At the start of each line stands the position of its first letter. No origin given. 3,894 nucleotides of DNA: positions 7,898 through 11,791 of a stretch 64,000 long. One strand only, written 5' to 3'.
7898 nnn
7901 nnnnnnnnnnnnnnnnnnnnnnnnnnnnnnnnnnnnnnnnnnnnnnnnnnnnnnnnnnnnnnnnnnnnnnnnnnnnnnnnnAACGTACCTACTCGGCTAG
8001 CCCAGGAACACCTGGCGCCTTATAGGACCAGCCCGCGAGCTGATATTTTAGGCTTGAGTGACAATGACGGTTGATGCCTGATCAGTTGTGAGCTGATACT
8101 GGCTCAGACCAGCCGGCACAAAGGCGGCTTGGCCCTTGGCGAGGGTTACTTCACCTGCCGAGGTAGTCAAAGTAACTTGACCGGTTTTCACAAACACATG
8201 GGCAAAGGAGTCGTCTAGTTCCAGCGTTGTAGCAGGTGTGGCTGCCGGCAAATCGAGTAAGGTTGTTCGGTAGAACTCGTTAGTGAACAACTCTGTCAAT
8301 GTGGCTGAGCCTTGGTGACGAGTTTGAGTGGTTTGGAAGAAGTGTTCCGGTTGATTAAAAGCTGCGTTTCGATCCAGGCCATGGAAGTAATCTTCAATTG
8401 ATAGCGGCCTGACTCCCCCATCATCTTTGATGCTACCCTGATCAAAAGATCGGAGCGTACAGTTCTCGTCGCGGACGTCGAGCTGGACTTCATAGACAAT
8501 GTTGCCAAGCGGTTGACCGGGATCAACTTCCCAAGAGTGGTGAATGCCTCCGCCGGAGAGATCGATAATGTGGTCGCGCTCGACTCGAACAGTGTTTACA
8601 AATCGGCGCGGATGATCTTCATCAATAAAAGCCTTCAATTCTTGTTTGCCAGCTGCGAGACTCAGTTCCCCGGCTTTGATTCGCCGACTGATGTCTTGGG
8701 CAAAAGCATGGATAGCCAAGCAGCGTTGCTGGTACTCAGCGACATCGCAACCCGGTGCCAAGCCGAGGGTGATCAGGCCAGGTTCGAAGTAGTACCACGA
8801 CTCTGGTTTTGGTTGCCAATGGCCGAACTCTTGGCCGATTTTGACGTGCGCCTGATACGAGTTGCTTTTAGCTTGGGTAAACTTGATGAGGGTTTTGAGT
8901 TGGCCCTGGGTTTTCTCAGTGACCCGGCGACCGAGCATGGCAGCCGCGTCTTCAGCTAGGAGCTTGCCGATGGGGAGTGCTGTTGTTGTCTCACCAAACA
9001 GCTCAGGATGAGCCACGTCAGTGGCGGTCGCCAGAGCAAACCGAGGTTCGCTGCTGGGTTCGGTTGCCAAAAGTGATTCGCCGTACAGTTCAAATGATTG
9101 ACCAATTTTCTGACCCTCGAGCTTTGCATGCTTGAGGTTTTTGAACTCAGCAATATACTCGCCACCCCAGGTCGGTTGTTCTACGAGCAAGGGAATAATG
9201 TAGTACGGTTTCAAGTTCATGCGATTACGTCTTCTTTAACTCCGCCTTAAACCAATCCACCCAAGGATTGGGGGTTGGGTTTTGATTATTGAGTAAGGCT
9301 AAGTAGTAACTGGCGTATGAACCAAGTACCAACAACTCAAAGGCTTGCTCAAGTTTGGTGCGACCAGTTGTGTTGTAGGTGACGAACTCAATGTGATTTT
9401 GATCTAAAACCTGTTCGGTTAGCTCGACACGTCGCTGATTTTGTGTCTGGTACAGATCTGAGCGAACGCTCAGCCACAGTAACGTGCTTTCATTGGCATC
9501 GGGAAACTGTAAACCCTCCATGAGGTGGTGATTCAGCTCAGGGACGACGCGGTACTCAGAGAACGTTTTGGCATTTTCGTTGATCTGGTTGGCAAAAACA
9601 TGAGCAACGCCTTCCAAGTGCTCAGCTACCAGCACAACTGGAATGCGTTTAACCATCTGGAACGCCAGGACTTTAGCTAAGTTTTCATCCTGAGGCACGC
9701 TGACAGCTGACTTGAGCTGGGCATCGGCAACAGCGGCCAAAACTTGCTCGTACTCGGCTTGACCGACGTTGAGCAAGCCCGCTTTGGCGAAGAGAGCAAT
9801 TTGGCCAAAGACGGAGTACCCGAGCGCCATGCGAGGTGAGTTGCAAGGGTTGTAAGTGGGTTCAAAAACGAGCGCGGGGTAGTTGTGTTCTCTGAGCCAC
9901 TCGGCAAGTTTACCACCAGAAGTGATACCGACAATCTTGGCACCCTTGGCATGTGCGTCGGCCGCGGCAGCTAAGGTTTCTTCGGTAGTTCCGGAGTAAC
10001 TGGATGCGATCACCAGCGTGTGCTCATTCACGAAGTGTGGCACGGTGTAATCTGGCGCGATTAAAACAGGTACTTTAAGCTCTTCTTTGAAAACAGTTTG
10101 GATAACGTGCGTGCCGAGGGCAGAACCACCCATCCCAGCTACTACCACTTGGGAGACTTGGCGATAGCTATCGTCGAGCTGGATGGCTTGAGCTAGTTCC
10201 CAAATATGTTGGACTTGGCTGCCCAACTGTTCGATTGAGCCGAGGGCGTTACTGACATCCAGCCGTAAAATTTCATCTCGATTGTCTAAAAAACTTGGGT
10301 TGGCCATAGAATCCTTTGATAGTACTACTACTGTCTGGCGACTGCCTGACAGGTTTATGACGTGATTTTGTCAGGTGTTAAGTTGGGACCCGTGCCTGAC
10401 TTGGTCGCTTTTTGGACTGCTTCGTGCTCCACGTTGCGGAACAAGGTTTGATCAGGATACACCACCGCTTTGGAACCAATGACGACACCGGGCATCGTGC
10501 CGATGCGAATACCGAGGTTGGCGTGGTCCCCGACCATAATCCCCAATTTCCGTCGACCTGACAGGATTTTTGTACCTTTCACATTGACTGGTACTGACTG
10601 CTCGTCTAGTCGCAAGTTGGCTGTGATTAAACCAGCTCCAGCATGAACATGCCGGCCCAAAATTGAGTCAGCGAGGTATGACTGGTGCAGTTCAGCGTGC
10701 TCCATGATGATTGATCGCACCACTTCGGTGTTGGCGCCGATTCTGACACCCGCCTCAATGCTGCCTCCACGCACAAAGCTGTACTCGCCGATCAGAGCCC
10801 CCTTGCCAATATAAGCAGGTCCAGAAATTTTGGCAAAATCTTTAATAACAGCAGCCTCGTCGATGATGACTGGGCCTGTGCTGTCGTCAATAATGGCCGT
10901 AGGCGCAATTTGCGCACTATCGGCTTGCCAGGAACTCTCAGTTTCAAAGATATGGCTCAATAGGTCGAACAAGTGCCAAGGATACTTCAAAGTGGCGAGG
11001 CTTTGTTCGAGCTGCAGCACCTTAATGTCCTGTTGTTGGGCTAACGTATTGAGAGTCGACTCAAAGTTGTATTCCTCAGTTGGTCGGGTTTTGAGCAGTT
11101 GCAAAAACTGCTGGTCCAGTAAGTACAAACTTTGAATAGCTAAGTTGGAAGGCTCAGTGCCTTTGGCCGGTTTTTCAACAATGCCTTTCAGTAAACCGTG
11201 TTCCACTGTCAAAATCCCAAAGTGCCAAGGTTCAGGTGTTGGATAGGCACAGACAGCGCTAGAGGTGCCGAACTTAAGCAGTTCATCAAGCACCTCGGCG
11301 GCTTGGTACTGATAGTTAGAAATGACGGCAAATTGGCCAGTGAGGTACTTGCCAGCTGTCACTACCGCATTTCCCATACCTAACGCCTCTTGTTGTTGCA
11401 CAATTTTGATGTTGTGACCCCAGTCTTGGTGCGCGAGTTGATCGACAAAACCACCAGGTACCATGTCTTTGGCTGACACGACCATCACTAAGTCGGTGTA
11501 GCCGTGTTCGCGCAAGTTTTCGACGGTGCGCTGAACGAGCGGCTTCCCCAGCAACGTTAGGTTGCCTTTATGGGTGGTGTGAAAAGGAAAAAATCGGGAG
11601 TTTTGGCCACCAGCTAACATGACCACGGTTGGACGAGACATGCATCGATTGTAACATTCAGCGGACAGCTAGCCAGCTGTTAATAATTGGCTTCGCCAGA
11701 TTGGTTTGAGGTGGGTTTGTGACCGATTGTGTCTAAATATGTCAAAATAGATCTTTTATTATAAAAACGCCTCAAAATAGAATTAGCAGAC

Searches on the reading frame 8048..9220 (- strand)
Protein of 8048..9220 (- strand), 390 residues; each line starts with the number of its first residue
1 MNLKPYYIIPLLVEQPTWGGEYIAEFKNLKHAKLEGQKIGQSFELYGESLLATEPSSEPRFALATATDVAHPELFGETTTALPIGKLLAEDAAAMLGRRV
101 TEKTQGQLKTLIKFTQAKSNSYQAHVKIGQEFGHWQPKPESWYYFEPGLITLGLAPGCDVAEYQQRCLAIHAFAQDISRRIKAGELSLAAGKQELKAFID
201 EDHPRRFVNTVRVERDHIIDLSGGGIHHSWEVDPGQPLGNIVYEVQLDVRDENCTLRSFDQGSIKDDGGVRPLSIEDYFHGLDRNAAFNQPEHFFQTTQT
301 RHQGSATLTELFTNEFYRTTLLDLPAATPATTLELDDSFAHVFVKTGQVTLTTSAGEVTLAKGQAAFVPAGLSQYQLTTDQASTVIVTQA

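Call 95: search_protein_families(library=pfam, proteins=[window:8048-9220:-], max_evalue=0.00001)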
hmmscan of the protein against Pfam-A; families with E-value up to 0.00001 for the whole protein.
window:8048-9220:- (390 aa): 1 family
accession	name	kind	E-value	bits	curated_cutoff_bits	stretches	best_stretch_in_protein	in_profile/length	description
PF21621.3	MPI_cupin_dom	-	1.9e-07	31.4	27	1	330-379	21-70/79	Mannose-6-phosphate isomerase, cupin domain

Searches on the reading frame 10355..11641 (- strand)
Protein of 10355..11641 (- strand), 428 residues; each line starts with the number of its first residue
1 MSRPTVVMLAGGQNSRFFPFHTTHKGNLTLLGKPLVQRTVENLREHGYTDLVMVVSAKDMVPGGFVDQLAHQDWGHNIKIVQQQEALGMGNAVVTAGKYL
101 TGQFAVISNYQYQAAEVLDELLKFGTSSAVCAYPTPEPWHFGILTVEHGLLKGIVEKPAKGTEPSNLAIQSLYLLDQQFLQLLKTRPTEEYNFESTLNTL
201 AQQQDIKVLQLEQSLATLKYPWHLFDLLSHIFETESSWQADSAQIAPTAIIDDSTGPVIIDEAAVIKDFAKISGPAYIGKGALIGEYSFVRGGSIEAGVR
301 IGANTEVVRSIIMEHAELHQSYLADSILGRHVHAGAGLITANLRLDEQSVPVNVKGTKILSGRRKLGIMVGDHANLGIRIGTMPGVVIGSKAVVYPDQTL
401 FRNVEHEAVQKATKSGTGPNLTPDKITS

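Call 95: search_protein_families(library=pfam, proteins=[window:10355-11641:-], max_evalue=0.00001)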
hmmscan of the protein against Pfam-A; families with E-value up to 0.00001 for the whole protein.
window:10355-11641:- (428 aa): 4 families
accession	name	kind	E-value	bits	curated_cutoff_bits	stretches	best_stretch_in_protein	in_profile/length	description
PF00483.29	NTP_transferase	-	6.5e-16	59.1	21.2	1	7-204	3-213/245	Nucleotidyl transferase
PF00132.30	Hexapep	-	2e-08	34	27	0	258-292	2-36/36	Bacterial transferase hexapeptide (six repeats)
PF12804.13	NTP_transf_3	-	3.1e-07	31.1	27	1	7-100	2-83/160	MobA-like NTP transferase domain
PF25084.1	LbH_EIF2B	-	2.5e-06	27.9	54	0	258-333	22-98/105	EIF2B subunit epsilon LbH domain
